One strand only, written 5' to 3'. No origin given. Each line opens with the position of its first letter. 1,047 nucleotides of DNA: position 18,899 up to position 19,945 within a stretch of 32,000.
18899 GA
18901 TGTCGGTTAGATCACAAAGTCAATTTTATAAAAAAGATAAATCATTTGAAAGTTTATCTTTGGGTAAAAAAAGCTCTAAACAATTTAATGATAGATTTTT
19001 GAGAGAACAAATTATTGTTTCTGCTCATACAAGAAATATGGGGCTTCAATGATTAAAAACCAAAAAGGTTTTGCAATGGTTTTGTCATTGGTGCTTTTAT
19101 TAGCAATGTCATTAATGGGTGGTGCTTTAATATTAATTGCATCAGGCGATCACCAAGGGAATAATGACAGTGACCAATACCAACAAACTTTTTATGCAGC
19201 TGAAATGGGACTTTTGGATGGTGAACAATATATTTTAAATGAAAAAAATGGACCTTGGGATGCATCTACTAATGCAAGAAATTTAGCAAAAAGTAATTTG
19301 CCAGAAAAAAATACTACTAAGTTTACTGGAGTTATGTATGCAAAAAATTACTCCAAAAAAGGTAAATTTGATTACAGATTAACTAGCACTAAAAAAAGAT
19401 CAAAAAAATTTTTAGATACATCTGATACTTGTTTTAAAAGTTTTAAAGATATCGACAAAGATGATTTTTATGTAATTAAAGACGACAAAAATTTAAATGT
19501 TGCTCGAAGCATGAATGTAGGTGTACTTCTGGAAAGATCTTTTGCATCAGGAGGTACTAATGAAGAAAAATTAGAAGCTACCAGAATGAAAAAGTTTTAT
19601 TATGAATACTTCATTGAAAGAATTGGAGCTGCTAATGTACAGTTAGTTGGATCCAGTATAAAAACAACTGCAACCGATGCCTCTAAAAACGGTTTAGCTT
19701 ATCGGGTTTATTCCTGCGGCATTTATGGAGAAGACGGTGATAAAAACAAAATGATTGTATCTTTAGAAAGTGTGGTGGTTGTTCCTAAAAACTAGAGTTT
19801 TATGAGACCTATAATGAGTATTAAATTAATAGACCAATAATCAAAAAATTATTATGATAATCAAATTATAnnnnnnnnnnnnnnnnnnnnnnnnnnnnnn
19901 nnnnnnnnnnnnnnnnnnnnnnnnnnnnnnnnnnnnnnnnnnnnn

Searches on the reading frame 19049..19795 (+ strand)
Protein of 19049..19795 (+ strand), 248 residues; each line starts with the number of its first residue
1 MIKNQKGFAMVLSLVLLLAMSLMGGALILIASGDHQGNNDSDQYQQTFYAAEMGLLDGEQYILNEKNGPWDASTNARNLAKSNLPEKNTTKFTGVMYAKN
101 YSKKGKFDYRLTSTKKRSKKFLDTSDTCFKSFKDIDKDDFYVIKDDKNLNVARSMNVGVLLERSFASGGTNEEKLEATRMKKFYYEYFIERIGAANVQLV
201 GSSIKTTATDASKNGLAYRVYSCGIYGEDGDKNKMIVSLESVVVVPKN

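Call 35: search_protein_families(library=pfam, proteins=[window:19049-19795:+], max_evalue=0.001)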
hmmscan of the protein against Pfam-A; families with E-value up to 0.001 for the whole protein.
window:19049-19795:+ (248 aa): 0 families

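Call 79: search_protein_families(library=pfam, proteins=[window:19049-19795:+], max_evalue=1)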
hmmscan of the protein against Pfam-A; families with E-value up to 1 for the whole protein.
window:19049-19795:+ (248 aa): 2 families
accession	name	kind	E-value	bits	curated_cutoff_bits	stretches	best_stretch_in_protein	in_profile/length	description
PF14341.11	PilX_N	-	0.0044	17.4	25.5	1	6-55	1-50/51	PilX N-terminal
PF18830.6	LPD16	-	0.12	12.5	27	1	41-86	22-58/82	Large polyvalent protein-associated domain 16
